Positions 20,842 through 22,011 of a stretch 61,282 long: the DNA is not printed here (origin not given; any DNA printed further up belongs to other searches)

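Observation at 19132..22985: AT-rich accessory block abutting tRNA-Lys: XRE regulator + 289-aa Gly/Ala/Ser-rich protein + three tandem 3-TM paralogs (candidate toxin/immunity or exclusion module)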

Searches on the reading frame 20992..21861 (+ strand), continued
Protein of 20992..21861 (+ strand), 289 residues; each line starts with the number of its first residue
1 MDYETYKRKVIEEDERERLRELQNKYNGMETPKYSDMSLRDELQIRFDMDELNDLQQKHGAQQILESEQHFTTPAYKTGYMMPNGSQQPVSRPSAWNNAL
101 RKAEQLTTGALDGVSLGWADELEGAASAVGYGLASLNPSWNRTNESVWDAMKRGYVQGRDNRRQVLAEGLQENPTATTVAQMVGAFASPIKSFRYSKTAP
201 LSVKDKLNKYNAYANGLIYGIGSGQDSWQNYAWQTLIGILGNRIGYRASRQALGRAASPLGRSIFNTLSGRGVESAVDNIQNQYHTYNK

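Call 41: find_encoding_contigs(protein=P0177, flank=10000, max_places=2)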
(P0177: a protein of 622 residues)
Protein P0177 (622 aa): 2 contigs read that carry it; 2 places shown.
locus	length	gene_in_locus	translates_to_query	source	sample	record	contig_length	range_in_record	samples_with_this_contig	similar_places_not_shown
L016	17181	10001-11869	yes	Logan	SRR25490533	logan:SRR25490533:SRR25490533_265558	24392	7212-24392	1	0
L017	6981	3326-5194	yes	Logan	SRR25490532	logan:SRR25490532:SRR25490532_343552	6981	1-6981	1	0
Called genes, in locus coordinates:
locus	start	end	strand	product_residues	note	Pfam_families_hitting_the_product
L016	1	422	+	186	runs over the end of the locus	-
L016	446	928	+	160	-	-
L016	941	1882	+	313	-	-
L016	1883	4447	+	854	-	-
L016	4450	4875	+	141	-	-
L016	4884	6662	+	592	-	-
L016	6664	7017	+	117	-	-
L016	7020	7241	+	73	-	-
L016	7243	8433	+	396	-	PF13884:Peptidase_S74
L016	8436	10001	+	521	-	-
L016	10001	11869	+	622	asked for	-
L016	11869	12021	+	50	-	-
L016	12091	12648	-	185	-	PF13489:Methyltransf_23, PF13649:Methyltransf_25, PF13847:Methyltransf_31, PF08241:Methyltransf_11, PF08242:Methyltransf_12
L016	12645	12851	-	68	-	-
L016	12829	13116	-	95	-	-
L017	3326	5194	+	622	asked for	-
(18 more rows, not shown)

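Call 42: find_encoding_contigs(protein=P0201, flank=6000, max_places=2)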
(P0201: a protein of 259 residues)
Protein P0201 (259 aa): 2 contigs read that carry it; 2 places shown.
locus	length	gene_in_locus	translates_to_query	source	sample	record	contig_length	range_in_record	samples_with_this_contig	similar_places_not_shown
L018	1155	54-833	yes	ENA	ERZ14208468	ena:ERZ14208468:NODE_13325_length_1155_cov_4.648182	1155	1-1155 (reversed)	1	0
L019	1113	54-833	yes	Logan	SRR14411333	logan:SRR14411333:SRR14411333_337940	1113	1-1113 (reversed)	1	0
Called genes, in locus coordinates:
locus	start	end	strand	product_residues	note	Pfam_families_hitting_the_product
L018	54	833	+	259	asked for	PF10908:Tlde1_dom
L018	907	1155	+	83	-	?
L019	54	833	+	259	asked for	PF10908:Tlde1_dom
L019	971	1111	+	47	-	?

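Call 44: find_encoding_contigs(protein=P0147, flank=8000, max_places=2)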
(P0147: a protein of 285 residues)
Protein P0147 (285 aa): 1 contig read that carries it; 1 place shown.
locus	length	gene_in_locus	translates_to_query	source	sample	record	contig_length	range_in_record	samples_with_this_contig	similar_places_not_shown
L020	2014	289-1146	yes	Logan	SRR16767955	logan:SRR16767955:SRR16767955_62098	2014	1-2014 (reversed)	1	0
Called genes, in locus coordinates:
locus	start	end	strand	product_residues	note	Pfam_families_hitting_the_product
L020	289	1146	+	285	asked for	-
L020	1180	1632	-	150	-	-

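Call 45: find_encoding_contigs(protein=P0182, flank=8000, max_places=2)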
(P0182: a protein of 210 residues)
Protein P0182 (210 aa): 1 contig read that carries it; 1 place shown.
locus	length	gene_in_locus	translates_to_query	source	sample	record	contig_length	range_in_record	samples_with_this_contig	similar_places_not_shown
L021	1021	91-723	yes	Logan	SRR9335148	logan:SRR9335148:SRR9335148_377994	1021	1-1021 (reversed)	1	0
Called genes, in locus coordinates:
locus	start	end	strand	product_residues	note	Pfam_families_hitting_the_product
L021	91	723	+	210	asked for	PF00277:SAA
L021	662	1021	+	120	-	?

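Call 46: find_encoding_contigs(protein=P0159, flank=8000, max_places=2)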
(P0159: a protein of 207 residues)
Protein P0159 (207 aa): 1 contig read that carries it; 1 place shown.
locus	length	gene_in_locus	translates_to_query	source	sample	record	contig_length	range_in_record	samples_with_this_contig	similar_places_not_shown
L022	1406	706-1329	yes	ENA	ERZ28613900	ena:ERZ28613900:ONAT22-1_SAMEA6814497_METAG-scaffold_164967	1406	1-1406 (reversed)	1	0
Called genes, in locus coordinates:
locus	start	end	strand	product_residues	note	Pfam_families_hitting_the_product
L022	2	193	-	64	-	?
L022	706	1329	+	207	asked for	-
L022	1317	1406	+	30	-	?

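Call 50: find_encoding_contigs(protein=P0064, flank=10000, max_places=2)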
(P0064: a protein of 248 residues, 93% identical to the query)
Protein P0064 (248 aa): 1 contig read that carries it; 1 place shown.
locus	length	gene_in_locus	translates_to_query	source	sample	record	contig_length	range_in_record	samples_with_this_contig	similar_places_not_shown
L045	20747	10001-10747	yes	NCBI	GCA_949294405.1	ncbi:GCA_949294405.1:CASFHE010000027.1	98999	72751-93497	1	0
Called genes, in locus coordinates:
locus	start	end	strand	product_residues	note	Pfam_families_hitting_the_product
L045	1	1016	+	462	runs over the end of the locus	PF01406:tRNA-synt_1e, PF09334:tRNA-synt_1g (faint), PF00133:tRNA-synt_1 (weak), PF09190:DALR_2, PF23493:CysS_C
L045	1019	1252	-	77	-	-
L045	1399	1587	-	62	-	-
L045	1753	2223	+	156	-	PF04073:tRNA_edit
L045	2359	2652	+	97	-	-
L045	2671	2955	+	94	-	PF00550:PP-binding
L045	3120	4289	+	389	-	PF00465:Fe-ADH, PF13685:Fe-ADH_2, PF25137:ADH_Fe_C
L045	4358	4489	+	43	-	-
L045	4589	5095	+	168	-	PF00583:Acetyltransf_1, PF13508:Acetyltransf_7 (weak)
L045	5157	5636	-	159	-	PF00011:HSP20, PF17886:ArsA_HSP20 (weak)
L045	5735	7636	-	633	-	PF00122:E1-E2_ATPase, PF00702:Hydrolase, PF12710:HAD (weak), PF08282:Hydrolase_3 (faint)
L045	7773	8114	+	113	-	PF12840:HTH_20, PF01022:HTH_5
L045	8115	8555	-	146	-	PF13811:DUF4186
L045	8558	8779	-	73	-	-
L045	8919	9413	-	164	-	-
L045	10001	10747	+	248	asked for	-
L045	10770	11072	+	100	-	-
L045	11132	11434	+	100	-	-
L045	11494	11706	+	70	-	-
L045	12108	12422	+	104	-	-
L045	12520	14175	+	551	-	-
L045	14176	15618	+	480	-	PF00361:Proton_antipo_M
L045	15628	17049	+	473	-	PF00361:Proton_antipo_M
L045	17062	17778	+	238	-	PF03099:BPL_LplA_LipB, PF16917:BPL_LplA_LipB_2 (weak), PF02237:BPL_C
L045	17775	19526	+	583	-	PF00753:Lactamase_B (weak), PF12706:Lactamase_B_2, PF23023:Anti-Pycsar_Apyc1 (faint), PF22505:RNase_J_b_CASP, PF07521:RMMBL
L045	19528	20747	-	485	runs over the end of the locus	PF00512:HisKA, PF02518:HATPase_c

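Call 54: search_solved_structures(query=A5, max_evalue=10, show_alignments=2)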
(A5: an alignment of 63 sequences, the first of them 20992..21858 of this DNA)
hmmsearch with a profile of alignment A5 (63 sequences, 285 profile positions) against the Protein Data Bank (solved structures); distinct sequences matched with E-value up to 10: 2.
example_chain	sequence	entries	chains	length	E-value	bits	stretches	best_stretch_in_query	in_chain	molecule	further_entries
1xu0_A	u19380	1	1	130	0.09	15.8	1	215-276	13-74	prion protein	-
8r0d_A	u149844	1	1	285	1.3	12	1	184-243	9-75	Borneoldehydrogenase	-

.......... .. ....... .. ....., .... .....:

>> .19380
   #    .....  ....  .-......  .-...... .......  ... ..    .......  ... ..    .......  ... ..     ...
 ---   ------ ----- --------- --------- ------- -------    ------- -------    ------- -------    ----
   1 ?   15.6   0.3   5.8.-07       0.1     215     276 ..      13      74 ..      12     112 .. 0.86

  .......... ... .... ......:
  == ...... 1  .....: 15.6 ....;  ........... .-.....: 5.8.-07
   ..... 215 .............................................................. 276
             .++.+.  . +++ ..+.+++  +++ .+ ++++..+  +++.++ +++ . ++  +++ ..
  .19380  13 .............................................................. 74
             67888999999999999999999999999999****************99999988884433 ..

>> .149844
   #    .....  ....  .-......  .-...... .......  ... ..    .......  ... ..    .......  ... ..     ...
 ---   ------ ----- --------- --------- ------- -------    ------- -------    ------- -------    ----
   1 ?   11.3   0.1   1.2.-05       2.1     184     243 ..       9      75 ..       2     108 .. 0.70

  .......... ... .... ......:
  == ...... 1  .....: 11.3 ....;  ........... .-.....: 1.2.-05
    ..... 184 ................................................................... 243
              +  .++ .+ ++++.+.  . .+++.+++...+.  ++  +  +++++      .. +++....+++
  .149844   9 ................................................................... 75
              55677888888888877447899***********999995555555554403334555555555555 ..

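Call 63: predict_structure(alignment_id=A5)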
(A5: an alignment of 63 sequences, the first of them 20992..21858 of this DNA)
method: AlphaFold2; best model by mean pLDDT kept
length: 289 residues; sequences in the alignment: 63
mean_pLDDT: 75.7   pTM: 0.49
mean pLDDT of the five models: 75.7, 75.5, 73.1, 72.7, 68.5
residues with pLDDT >= 90: 102; 70-90: 83; 50-70: 63; < 50: 41
segments of 3 or more residues with pLDDT < 50: 66-75, 264-277, 279-281, 283-289
pLDDT, mean of each block of 10 residues (from residue 1): 81 94 91 93 95 94 52 47 60 88 91 84 90 93 92 93 91 88 76 80 79 68 56 60 59 59 47 46 43
secondary structure, 60 per line:
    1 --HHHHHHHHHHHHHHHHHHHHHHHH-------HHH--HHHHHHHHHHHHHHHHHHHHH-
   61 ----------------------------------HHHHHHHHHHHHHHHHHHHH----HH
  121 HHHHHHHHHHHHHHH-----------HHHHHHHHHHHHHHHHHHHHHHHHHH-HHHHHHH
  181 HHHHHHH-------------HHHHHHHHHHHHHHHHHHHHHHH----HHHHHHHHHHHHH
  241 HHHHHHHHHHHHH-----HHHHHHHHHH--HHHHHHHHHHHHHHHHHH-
elements in order: H3-26 H39-59 H95-114 H119-135 H147-172 H174-187 H201-223 H228-253 H259-268 H271-288
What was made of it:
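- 20992..21180 (+): 289-aa protein, N-terminal helical-hairpin domain (residues 1-63). This is the family-defining domain, with a presumed trafficking or uptake role. AF2 pLDDT is >90 for most of residues 11-60 (81 for 1-10), with two helices (call 63).
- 21181..21270 (+): 289-aa protein, low-complexity P/Q/S/T-rich linker (residues ~64-93). Low pLDDT (call 63).
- The last ~70 residues of the AF2 model are low-confidence (call 63).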

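Call 66: fold_search(model_id=the predicted structure, library=pdb)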
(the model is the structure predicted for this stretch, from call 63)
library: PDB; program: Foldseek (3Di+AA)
matches with E <= 10: 129; with E <= 0.001: 0
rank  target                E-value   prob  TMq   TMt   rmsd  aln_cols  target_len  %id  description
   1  9qtq_G                9.8e-01  0.18  0.16  0.17  14.3       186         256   14  Structure of the energy converting methyltransferase (Mtr) of Methanosarcina mazei in complex with a novel protein bin (released 2025-12-24)
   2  2j2f_C                1.1e+00  0.25  0.20  0.17  13.6       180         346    8  The T199D Mutant of Stearoyl Acyl Carrier Protein Desaturase from Ricinus Communis (Castor Bean) (released 2006-10-23)
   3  2uw1_B                1.4e+00  0.25  0.19  0.17  15.1       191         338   13  Ivy Desaturase Structure (released 2007-05-08)
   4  4wk5                  1.5e+00  0.13  0.17  0.19  14.9       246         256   13  Crystal structure of a Isoprenoid Synthase family member from Thermotoga neapolitana DSM 4359, target EFI-509458 (released 2014-11-19)
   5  9div_F                1.9e+00  0.51  0.17  0.33   9.9       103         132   17  The crystal structure of de novo designed ChuA binding protein C8 (released 2025-05-21)
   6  2ayr                  1.9e+00  0.08  0.14  0.15  19.5       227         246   12  A SERM Designed for the Treatment of Uterine Leiomyoma with Unique Tissue Specificity for Uterus and Ovaries in Rats (released 2005-11-22)
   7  7zdf_C                2.0e+00  0.10  0.17  0.10  20.3       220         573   12  IF(heme/confined) conformation of CydDC in AMP-PNP(CydD) bound state (Dataset-4) (released 2023-04-19)
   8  9div_C                2.0e+00  0.47  0.18  0.32   9.3       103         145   17  The crystal structure of de novo designed ChuA binding protein C8 (released 2025-05-21)
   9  5a63_B                2.2e+00  0.10  0.17  0.20  16.5       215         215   15  Cryo-EM structure of the human gamma-secretase complex at 3.4 angstrom resolution. (released 2015-08-05)
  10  9div_A                2.5e+00  0.44  0.18  0.33   9.6       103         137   17  The crystal structure of de novo designed ChuA binding protein C8 (released 2025-05-21)
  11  9div_E                2.5e+00  0.41  0.17  0.33   8.3        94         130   21  The crystal structure of de novo designed ChuA binding protein C8 (released 2025-05-21)
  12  3lom_B                2.6e+00  0.12  0.18  0.18  14.4       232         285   11  CRYSTAL STRUCTURE OF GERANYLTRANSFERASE FROM Legionella pneumophila (released 2010-02-16)
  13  9div_B                2.7e+00  0.30  0.17  0.31   9.4       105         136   17  The crystal structure of de novo designed ChuA binding protein C8 (released 2025-05-21)
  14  2j2f_A                2.7e+00  0.15  0.20  0.17  14.0       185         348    8  The T199D Mutant of Stearoyl Acyl Carrier Protein Desaturase from Ricinus Communis (Castor Bean) (released 2006-10-23)
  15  7zdc_C                2.7e+00  0.09  0.17  0.10  20.5       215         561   14  IF(heme/confined) conformation of CydDC in ADP(CydD) bound state (Dataset-3) (released 2023-04-19)
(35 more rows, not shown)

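Call 67: fold_search(model_id=the predicted structure, library=viral)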
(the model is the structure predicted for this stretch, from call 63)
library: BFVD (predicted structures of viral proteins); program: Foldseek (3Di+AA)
matches with E <= 10: 208; with E <= 0.001: 0
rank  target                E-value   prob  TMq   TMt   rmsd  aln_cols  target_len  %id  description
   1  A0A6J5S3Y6            4.8e-03  1.00  0.31  0.14  12.8       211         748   22  Uncharacterized protein [uncultured Caudovirales phage]
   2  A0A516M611            2.3e-02  0.97  0.25  0.11  23.7       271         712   14  (no name in the UniProt tables at hand)
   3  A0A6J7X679            8.3e-02  0.93  0.27  0.14  13.2       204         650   18  Uncharacterized protein [uncultured Caudovirales phage]
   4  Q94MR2                8.7e-02  0.93  0.30  0.17  18.2       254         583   17  Virion structural protein [Myxococcus phage Mx8]
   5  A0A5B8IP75            1.4e-01  0.18  0.15  0.12  33.7       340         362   13  Uncharacterized protein [Mimiviridae sp. ChoanoV1]
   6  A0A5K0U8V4            2.5e-01  0.16  0.15  0.12  26.3       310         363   13  Mitochondrial carrier [Yasminevirus sp. GU-2018]
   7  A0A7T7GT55            3.1e-01  0.23  0.16  0.12  21.7       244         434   18  (no name in the UniProt tables at hand)
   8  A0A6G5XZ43            3.8e-01  0.20  0.15  0.09  22.6       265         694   14  (no name in the UniProt tables at hand)
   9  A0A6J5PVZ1            4.7e-01  0.11  0.13  0.07  27.2       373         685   12  Uncharacterized protein [uncultured Caudovirales phage]
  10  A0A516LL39            6.0e-01  0.84  0.26  0.15  10.1       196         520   11  (no name in the UniProt tables at hand)
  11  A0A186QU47            6.0e-01  0.14  0.14  0.06  23.4       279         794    9  (no name in the UniProt tables at hand)
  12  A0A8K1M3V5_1          6.2e-01  0.18  0.17  0.05  23.8       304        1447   10  Polyprotein [Red panda picorna-like virus]
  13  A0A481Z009            6.2e-01  0.13  0.13  0.15  36.5       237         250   13  Uncharacterized protein [Mimivirus LCMiAC01]
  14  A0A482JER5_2          7.5e-01  0.10  0.14  0.07  30.6       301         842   13  (no name in the UniProt tables at hand)
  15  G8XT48                7.8e-01  0.11  0.15  0.15  19.2       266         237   11  Membrane protein S22 [Saimiriine betaherpesvirus 4]
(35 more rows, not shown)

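Call 75: find_encoding_contigs(protein=P0074, flank=8000, max_places=2)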
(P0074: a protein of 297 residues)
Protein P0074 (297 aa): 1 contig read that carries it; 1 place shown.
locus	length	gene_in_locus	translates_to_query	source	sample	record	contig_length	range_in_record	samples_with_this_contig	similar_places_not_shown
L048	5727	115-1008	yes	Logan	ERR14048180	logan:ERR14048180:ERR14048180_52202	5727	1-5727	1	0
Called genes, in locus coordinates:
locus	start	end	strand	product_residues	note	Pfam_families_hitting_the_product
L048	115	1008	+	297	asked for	PF04233:Phage_Mu_F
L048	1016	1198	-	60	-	-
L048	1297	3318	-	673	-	PF02518:HATPase_c, PF00204:DNA_gyraseB, PF01751:Toprim, PF00986:DNA_gyraseB_C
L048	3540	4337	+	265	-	PF00318:Ribosomal_S2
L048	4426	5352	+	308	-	PF25025:EF-Ts_N (weak), PF00889:EF_TS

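Call 76: find_encoding_contigs(protein=P0071, flank=8000, max_places=2)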
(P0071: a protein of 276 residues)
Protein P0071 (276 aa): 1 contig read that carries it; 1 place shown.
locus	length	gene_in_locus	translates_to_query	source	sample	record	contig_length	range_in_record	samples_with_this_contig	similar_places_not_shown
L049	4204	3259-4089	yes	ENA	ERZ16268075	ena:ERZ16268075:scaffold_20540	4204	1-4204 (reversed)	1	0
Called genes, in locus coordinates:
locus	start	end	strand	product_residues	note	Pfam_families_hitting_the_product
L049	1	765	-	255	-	?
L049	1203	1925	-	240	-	PF00999:Na_H_Exchanger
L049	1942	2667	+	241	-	-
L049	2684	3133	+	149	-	PF22817:ApeP-like, PF07977:FabA, PF22818:ApeI-like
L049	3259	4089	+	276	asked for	-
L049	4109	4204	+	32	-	?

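Call 80: find_encoding_contigs(protein=P0152, flank=10000, max_places=3)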
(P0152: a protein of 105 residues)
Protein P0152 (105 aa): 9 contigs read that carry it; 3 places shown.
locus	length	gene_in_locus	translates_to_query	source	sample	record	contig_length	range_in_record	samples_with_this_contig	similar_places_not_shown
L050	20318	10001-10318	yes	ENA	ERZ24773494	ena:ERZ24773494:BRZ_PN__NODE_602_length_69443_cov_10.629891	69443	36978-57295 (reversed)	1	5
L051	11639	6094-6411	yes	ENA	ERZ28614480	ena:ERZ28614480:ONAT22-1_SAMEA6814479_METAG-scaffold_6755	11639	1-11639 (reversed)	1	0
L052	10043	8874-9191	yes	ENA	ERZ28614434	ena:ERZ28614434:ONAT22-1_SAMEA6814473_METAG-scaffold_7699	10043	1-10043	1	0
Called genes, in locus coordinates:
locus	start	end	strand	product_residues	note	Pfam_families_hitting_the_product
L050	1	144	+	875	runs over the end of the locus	PF00989:PAS (faint), PF08448:PAS_4, PF13426:PAS_9 (faint), PF13596:PAS_10 (faint), PF13188:PAS_8 (weak), PF00512:HisKA, PF02518:HATPase_c, PF00072:Response_reg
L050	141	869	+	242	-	PF00308:Bac_DnaA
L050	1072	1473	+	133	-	-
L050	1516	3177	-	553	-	PF00091:Tubulin, PF12327:FtsZ_C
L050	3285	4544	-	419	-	PF11104:PilM_2 (faint), PF14450:FtsA, PF00012:HSP70 (faint), PF02491:SHS2_FTSA, PF06723:MreB_Mbl (weak), PF14450:FtsA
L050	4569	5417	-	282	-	PF08478:POTRA_1, PF03799:FtsQ_DivIB_C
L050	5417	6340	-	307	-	PF01565:FAD_binding_4, PF02873:MurB_C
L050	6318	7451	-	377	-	PF03033:Glyco_transf_28, PF06722:EryCIII-like_C (faint), PF04101:Glyco_tran_28_C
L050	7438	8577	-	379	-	PF01098:FTSW_RODA_SPOVE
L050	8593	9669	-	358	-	PF00953:Glycos_transf_4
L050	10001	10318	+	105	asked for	-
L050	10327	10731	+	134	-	-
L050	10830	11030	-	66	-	-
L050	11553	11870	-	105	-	PF02049:FliE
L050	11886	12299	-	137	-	PF00460:Flg_bb_rod (faint), PF06429:Flg_bbr_C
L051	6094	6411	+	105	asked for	-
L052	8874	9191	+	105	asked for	-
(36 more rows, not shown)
